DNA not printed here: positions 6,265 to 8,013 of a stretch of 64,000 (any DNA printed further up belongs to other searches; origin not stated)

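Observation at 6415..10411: Secreted quinoprotein-like beta-propeller GTGA-coupled to a secreted DUF1080 (3-keto-glycoside hydrolase-like) protein, preceded by an amidohydrolase-2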

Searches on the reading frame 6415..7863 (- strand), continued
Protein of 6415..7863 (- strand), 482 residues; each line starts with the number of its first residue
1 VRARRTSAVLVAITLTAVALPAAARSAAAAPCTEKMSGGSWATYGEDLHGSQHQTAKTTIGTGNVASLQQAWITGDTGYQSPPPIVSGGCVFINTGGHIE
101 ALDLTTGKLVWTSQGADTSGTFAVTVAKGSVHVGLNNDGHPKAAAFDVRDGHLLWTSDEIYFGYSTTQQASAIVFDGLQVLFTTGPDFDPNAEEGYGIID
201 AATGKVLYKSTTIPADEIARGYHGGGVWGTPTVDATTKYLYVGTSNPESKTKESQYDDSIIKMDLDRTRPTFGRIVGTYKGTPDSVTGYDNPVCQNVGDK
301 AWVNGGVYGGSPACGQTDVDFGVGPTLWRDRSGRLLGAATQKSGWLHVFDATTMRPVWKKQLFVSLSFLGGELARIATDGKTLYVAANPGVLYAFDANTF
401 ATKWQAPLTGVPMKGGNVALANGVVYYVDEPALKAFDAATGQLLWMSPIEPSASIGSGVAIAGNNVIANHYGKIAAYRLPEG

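Call 88: get_annotated_region(hit=H58, flank=4000)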
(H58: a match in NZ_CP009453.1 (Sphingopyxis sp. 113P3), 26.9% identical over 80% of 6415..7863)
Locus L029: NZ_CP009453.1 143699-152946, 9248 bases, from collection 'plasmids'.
description: Sphingopyxis sp. 113P3 plasmid unnamed, complete sequence
organism: Sphingopyxis sp. 113P3 (NCBI taxid 292913)
taxonomy: Bacteria; Pseudomonadota; Alphaproteobacteria; Sphingomonadales; Sphingomonadaceae; Sphingopyxis; Sphingopyxis sp. 113P3
host: -; source: activated sludge; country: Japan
typing (MOB-suite, as given by PLSDB): mobilizable; replicon rep_cluster_694; relaxase MOBF
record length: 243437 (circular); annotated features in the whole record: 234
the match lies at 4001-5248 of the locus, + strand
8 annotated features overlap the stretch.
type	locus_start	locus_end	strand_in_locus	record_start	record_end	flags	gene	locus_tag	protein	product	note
CDS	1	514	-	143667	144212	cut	-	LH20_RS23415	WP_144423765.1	hypothetical protein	-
CDS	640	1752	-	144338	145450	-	-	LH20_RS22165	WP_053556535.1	TonB-dependent receptor plug domain-containing protein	-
CDS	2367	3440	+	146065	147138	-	-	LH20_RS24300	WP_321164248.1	hypothetical protein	-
CDS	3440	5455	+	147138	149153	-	-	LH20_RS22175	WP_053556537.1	PQQ-binding-like beta-propeller repeat protein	-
CDS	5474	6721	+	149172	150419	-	-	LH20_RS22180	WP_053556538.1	MFS transporter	GO:0055085 - transmembrane transport [Evidence IEA]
CDS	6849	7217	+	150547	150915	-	-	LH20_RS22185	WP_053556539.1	c-type cytochrome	-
CDS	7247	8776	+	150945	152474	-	-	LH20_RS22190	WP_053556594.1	class I adenylate-forming enzyme family protein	-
CDS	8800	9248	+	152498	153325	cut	-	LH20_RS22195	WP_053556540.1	SDR family oxidoreductase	-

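Call 89: get_annotated_region(hit=H49, flank=5000)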
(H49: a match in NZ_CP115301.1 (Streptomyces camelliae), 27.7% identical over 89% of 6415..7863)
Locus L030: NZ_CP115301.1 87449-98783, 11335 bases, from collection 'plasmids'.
description: Streptomyces camelliae strain HUAS 2-6 plasmid punmamed1, complete sequence
organism: Streptomyces camelliae (NCBI taxid 3004093)
taxonomy: Bacteria; Actinomycetota; Actinomycetes; Kitasatosporales; Streptomycetaceae; Streptomyces; Streptomyces camelliae
host: -; source: microorganism,rhizosphere soil; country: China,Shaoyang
typing (MOB-suite, as given by PLSDB): non-mobilizable
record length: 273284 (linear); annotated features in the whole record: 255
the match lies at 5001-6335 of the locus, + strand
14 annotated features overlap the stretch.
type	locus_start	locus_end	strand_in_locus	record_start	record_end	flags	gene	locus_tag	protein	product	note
CDS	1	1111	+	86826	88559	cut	-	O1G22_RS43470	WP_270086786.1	cytochrome b N-terminal domain-containing protein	-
CDS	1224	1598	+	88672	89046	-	-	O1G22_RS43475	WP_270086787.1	DUF3099 domain-containing protein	-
CDS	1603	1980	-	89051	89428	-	-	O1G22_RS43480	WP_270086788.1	VOC family protein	-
CDS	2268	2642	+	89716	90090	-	-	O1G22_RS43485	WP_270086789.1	VOC family protein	-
CDS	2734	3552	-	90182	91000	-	-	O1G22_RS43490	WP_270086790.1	alpha/beta fold hydrolase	-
CDS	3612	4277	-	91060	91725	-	-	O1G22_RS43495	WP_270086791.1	DUF4097 family beta strand repeat-containing protein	-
CDS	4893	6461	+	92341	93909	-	-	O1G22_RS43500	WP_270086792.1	PQQ-binding-like beta-propeller repeat protein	-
CDS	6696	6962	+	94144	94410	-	-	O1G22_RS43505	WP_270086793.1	hypothetical protein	-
CDS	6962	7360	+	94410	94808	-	-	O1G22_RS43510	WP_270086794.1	hypothetical protein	-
CDS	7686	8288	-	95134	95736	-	-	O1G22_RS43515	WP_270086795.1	TetR/AcrR family transcriptional regulator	GO:0006355 - regulation of DNA-templated transcription [Evidence IEA]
CDS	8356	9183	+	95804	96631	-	-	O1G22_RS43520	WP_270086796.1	class I SAM-dependent methyltransferase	-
CDS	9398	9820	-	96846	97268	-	-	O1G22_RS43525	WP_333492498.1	TetR/AcrR family transcriptional regulator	-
CDS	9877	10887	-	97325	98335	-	-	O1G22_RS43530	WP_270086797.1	AsnC family transcriptional regulator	-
CDS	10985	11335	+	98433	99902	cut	-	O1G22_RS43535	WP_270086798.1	MFS transporter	-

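Call 105: search_solved_structures(query=L029:2367-3440:+, max_evalue=1e-10)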
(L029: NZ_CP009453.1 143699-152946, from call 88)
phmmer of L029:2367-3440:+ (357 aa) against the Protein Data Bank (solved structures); distinct sequences matched with E-value up to 1e-10: 4.
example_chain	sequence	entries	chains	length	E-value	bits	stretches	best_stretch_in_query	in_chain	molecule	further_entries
3wla_A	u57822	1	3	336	3.5e-189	632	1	27-357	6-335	Oxidized polyvinyl alcohol hydrolase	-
3wl6_A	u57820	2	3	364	2.2e-149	500.9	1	15-356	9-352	Oxidized polyvinyl alcohol hydrolase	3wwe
3wl8_A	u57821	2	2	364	5.9e-149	499.5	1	15-356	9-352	Oxidized polyvinyl alcohol hydrolase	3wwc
3wl5_A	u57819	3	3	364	1.2e-148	498.5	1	15-356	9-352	Oxidized polyvinyl alcohol hydrolase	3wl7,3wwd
